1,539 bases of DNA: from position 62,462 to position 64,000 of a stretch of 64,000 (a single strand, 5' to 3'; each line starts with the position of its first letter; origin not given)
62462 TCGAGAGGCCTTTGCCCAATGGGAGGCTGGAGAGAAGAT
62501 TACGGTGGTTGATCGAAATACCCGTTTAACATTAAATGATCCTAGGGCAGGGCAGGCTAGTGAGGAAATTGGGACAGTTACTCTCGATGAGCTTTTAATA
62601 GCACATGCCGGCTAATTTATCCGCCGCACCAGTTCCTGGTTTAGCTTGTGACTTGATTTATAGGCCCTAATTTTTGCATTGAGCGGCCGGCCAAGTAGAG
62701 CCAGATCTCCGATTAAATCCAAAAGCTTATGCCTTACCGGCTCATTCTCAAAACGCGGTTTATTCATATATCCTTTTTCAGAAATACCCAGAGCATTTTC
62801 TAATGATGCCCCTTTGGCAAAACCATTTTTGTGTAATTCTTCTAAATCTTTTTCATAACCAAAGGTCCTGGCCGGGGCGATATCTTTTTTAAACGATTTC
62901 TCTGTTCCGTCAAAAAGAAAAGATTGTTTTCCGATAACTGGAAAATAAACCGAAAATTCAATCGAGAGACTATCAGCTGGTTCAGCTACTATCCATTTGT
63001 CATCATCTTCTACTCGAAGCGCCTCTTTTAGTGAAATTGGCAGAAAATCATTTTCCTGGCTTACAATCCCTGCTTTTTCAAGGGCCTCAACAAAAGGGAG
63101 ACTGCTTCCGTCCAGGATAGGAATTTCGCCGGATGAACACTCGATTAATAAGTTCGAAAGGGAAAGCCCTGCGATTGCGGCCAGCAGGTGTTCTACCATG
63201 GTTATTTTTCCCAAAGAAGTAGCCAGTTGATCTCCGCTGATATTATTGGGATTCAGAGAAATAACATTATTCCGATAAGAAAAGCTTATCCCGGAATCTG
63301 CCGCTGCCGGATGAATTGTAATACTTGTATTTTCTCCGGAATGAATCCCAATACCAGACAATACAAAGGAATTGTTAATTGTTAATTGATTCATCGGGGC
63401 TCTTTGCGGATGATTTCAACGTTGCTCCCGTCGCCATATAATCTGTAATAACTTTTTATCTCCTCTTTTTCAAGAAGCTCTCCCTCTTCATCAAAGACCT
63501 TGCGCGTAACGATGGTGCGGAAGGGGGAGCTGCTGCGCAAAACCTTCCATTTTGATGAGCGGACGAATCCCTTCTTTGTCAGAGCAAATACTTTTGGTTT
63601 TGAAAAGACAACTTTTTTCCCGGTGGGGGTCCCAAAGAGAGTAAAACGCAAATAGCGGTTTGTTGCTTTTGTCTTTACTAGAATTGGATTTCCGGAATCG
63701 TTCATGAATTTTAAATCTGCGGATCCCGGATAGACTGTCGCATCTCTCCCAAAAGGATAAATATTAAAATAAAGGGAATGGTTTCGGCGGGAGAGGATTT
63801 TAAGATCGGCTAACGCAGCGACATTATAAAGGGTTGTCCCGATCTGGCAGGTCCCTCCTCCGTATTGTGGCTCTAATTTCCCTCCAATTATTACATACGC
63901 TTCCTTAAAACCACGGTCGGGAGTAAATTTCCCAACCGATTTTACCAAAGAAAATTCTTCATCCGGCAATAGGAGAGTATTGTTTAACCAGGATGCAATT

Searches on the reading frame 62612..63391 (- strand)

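Call 68: search_protein_families(library=pfam, proteins=[window:62612-63391:-], max_evalue=0.001)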
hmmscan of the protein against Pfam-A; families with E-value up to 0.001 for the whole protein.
window:62612-63391:- (259 aa): 1 family
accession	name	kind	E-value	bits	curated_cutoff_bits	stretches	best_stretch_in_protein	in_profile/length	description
PF03331.19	LpxC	-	9.2e-88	294.6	27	1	2-258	1-266/268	UDP-3-O-acyl N-acetylglycosamine deacetylase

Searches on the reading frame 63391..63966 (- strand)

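Call 68: search_protein_families(library=pfam, proteins=[window:63391-63966:-], max_evalue=0.001)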
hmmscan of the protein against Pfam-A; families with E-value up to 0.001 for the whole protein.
window:63391-63966:- (191 aa): 1 family
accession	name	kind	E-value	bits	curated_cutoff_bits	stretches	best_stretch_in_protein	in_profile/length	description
PF04294.18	VanW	-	5.6e-36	123.4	27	1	1-110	20-129/130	VanW like protein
